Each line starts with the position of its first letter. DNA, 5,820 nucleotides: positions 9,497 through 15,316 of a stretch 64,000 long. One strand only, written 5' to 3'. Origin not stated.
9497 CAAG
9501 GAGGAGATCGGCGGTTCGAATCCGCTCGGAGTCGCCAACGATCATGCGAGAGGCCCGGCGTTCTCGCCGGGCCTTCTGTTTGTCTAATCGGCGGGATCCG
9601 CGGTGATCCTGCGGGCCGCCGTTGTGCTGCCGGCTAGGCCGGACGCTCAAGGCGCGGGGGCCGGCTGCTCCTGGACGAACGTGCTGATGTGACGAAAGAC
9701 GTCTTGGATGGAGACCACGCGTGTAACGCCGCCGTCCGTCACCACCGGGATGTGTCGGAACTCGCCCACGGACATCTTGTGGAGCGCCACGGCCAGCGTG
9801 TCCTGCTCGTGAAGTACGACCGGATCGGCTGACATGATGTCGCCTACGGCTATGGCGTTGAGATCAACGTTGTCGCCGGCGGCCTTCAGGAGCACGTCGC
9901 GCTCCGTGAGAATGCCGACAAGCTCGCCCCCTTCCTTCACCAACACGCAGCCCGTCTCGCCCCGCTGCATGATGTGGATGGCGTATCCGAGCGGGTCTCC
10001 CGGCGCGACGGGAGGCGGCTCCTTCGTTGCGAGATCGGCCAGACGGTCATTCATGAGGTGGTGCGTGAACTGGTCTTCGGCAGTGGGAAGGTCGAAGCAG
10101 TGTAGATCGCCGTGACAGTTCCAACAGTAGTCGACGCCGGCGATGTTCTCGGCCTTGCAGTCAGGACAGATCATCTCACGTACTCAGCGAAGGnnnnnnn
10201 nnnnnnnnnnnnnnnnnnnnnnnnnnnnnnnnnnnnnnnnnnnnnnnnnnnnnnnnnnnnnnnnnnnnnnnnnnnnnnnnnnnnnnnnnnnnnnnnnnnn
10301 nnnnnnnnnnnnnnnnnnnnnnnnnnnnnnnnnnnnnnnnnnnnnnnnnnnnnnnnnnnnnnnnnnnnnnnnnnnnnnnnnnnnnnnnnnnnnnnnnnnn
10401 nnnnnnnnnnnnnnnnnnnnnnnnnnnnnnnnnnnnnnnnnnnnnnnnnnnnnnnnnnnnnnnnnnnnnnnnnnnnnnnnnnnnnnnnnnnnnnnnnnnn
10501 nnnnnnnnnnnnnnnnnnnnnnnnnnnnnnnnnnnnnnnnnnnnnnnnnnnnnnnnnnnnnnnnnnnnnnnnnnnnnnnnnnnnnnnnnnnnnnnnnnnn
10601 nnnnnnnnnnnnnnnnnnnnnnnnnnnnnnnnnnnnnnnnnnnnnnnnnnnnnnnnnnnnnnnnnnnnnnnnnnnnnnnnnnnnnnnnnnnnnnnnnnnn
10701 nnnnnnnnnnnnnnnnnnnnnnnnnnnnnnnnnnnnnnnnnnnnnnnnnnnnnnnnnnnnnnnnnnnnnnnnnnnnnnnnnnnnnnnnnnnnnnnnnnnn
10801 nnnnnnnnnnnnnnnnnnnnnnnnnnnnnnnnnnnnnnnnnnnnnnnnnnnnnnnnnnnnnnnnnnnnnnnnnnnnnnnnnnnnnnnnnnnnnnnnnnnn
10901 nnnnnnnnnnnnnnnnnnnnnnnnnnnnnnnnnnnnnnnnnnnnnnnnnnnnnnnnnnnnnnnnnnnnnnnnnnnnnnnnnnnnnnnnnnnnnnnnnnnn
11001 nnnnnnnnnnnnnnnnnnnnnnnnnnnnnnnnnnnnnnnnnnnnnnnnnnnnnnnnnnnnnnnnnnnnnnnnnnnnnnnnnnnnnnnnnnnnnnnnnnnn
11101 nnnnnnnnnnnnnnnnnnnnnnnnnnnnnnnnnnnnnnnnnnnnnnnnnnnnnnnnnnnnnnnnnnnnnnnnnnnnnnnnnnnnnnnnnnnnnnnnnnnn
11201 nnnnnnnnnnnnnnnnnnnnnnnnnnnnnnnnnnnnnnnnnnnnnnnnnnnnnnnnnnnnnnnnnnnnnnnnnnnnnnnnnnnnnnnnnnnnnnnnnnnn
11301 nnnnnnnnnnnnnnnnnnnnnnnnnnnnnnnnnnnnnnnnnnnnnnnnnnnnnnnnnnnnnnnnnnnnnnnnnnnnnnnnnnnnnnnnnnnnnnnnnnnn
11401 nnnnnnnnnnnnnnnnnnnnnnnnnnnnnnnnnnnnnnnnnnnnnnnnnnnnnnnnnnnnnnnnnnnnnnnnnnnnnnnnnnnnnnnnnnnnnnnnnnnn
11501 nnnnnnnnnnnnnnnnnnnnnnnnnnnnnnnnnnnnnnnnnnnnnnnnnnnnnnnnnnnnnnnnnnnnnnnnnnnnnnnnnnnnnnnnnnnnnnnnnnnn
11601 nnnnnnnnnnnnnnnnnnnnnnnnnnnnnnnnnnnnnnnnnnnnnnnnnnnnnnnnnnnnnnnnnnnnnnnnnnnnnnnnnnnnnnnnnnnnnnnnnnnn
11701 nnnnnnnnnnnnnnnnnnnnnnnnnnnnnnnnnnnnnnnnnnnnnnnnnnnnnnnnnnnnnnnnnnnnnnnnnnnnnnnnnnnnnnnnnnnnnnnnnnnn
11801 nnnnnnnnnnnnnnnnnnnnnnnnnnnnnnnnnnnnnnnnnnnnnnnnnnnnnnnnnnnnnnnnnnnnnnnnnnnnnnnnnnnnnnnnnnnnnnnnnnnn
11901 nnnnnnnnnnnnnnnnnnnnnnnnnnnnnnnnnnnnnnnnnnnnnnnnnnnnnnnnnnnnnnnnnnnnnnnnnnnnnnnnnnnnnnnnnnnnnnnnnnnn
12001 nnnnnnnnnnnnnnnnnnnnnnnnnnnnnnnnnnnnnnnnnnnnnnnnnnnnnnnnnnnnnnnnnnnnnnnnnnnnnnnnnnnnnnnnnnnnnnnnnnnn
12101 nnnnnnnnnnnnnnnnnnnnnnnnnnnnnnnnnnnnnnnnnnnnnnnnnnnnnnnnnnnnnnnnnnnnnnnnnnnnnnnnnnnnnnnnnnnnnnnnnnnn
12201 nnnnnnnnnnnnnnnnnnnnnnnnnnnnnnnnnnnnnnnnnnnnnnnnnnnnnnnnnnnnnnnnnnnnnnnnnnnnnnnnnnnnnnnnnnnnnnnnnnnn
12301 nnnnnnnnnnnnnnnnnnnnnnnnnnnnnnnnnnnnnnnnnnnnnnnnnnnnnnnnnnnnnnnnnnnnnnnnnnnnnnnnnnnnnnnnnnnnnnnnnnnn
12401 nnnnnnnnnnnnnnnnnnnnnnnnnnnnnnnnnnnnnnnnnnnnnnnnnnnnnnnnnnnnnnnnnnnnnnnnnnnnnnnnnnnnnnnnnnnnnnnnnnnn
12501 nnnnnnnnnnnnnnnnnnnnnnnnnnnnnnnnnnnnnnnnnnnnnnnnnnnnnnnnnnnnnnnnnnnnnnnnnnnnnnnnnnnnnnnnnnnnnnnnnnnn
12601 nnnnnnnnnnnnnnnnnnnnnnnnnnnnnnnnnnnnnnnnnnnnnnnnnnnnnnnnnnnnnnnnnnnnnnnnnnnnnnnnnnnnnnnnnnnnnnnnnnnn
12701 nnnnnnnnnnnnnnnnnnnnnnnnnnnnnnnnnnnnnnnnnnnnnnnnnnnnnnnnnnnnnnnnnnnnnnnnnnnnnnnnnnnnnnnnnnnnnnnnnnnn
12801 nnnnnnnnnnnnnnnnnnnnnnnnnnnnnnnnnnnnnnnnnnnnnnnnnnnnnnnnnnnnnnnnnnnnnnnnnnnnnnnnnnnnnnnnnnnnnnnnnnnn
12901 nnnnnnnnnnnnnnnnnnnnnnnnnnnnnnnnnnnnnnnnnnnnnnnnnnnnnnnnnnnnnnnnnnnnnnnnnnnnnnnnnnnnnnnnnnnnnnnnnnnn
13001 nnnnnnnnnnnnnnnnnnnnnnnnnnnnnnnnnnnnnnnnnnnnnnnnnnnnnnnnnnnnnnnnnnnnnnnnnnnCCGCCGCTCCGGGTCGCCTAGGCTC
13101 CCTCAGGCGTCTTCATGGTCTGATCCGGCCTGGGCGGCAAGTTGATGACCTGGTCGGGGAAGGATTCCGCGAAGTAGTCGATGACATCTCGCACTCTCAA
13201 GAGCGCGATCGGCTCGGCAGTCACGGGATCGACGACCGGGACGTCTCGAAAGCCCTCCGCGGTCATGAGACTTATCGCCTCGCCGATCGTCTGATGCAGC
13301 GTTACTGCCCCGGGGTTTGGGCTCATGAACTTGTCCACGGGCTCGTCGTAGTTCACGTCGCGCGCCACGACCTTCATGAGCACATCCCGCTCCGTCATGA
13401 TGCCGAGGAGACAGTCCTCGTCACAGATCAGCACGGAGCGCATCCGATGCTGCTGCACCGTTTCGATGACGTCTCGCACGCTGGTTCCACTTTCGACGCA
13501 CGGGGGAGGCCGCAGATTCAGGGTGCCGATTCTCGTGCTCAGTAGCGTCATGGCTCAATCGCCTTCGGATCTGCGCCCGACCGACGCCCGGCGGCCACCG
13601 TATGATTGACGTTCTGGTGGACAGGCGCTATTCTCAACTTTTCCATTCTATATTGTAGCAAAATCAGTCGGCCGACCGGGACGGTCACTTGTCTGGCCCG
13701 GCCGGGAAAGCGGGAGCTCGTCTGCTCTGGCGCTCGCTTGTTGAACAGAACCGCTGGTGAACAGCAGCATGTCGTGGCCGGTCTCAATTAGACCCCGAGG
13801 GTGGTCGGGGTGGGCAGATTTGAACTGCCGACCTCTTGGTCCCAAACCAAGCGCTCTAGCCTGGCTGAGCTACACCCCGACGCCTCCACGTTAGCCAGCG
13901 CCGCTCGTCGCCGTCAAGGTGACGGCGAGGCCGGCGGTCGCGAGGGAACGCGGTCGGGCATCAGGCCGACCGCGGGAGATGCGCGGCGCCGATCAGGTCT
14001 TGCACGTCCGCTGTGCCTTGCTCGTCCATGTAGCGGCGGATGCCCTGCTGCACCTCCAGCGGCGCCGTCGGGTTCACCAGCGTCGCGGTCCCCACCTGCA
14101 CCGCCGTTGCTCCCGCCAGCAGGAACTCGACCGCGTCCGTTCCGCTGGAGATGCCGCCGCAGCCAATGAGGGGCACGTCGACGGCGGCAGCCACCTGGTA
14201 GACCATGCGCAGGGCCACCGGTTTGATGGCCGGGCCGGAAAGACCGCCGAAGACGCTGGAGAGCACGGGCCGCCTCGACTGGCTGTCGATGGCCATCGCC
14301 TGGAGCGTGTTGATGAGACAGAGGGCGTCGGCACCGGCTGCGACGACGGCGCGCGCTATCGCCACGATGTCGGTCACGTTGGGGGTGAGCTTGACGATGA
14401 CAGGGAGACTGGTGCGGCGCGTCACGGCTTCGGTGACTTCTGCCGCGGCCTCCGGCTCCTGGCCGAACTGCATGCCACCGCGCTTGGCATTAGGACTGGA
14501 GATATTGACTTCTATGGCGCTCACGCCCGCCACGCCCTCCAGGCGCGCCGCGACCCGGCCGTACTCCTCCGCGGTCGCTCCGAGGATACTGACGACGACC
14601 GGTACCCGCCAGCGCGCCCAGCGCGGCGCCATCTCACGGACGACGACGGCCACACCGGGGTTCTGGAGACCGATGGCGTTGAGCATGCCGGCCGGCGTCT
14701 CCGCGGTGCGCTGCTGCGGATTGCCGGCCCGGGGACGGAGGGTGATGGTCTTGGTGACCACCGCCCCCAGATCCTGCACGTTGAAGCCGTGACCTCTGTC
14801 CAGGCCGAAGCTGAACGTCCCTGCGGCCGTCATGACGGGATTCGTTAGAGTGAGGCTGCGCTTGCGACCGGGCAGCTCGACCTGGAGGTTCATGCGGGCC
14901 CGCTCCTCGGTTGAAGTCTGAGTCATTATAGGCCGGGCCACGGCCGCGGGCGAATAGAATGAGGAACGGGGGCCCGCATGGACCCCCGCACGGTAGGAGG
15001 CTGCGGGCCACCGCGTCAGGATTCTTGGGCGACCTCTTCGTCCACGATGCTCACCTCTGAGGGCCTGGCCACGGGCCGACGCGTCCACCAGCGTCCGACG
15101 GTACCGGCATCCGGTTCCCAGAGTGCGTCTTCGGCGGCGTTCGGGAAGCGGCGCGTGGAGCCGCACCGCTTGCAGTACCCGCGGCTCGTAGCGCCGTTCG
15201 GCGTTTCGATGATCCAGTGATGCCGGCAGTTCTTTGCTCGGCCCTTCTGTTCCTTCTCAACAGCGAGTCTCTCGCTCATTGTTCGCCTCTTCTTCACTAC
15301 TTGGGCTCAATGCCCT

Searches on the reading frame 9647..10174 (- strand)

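Call 38: search_protein_families(library=pfam, proteins=[window:9647-10174:-], max_evalue=0.0001)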
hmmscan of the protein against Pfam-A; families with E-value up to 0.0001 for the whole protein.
window:9647-10174:- (175 aa): 2 families
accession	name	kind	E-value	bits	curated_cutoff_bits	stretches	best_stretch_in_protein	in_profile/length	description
PF00571.33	CBS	-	2.4e-23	82.6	24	2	110-164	1-56/57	CBS domain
PF24463.1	DUF7577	-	4.2e-06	26.7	28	1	3-24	5-26/27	Domain of unknown function (DUF7577)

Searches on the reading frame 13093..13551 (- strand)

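Call 38: search_protein_families(library=pfam, proteins=[window:13093-13551:-], max_evalue=0.0001)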
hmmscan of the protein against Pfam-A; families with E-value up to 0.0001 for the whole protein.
window:13093-13551:- (152 aa): 1 family
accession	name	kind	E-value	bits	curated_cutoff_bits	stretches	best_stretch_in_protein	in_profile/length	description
PF00571.33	CBS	-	5e-16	59.2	24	2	13-61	6-55/57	CBS domain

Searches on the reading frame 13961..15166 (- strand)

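Call 72: search_protein_families(library=pfam, proteins=[window:13961-15166:-], max_evalue=0.001)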
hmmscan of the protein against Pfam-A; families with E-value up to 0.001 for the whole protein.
window:13961-15166:- (401 aa): 5 families
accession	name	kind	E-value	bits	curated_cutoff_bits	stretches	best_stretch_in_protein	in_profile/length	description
PF01180.27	DHO_dh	-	3.6e-78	263.1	27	1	105-380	9-291/291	Dihydroorotate dehydrogenase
PF03060.21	NMO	-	1.4e-07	31.7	28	1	307-365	168-228/331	Nitronate monooxygenase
PF01207.24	Dus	-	1.5e-07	31.3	20.4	0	316-370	170-225/311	Dihydrouridine synthase (Dus)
PF01070.24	FMN_dh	-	7.6e-05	22.3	24.9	1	316-365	257-308/350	FMN-dependent dehydrogenase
PF00977.27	His_biosynth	-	8e-05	22.6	23.6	1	315-368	58-111/228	Histidine biosynthesis protein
